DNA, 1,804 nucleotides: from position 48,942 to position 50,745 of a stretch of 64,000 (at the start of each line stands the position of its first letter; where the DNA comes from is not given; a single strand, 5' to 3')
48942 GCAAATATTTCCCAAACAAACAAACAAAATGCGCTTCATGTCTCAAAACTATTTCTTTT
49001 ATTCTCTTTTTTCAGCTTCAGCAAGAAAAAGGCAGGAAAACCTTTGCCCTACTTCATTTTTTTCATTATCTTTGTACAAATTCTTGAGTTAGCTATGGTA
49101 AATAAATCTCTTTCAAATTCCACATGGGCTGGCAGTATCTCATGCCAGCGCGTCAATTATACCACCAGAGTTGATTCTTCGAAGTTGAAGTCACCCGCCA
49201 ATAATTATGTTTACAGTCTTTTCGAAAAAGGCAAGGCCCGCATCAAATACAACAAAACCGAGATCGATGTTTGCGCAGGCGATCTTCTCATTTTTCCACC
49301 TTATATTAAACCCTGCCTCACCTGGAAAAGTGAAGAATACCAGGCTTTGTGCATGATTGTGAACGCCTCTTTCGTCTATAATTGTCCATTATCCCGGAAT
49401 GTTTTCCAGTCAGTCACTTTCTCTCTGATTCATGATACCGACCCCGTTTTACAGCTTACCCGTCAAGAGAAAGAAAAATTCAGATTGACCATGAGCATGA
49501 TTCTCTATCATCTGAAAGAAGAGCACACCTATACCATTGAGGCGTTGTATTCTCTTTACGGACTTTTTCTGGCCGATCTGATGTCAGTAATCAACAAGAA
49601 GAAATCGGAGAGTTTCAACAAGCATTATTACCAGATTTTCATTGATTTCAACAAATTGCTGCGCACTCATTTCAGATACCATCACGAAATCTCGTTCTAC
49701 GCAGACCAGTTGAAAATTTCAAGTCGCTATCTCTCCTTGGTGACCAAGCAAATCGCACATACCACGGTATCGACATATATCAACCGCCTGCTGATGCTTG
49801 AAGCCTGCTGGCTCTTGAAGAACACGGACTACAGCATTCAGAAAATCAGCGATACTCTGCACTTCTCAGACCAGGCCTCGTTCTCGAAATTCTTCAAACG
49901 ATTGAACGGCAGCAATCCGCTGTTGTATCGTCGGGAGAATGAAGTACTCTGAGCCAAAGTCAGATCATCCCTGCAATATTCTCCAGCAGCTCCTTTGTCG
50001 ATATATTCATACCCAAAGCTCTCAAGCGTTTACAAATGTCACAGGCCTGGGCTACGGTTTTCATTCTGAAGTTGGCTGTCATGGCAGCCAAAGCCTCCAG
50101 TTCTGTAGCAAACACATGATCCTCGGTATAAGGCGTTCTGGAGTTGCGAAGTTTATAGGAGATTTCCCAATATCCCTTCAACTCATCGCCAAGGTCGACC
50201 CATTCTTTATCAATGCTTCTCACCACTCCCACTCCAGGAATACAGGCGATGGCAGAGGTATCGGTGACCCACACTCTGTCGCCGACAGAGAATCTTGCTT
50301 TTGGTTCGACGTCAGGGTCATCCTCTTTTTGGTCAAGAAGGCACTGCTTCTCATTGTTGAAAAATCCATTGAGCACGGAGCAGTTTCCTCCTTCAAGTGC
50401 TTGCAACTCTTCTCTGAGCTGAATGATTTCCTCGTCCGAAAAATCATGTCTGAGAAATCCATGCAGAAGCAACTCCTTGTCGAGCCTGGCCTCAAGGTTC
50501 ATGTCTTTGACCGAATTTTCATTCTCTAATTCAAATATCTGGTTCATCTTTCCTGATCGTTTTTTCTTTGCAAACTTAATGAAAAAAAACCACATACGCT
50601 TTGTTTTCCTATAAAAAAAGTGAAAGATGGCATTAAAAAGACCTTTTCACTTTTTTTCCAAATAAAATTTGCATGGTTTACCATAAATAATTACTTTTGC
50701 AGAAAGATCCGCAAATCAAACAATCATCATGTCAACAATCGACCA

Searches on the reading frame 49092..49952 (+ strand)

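Call 6: search_protein_families(library=pfam, proteins=[window:49092-49952:+], max_evalue=0.01)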
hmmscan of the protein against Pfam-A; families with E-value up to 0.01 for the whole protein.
window:49092-49952:+ (286 aa): 2 families
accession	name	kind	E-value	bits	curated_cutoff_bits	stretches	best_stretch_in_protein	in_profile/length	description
PF12833.13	HTH_18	-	7.9e-17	61.8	33.6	1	203-281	1-79/80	Helix-turn-helix domain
PF00165.29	HTH_AraC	-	0.00042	20.8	26.6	0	242-272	1-33/42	Bacterial regulatory helix-turn-helix proteins, AraC family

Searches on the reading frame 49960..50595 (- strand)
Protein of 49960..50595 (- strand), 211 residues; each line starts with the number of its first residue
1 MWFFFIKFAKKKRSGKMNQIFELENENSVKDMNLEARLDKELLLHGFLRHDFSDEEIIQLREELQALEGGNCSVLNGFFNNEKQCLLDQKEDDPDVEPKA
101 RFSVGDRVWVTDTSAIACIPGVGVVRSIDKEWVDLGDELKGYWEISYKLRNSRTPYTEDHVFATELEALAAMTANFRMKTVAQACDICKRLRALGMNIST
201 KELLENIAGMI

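Call 6: search_protein_families(library=pfam, proteins=[window:49960-50595:-], max_evalue=0.01)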
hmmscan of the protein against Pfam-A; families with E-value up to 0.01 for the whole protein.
window:49960-50595:- (211 aa): 0 families

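Call 43: search_protein_families(library=ncbifam, proteins=[window:49960-50547:-], max_evalue=0.1)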
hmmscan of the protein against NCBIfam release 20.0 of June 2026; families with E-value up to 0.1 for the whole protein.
window:49960-50547:- (195 aa): 0 families

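Call 75: search_solved_structures(query=window:49960-50547:-, max_evalue=1)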
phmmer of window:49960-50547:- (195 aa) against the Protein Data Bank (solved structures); distinct sequences matched with E-value up to 1: 1.
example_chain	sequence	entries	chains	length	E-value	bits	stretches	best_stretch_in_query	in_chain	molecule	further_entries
1d66_A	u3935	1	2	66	0.14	15.2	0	119-149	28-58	PROTEIN (GAL4)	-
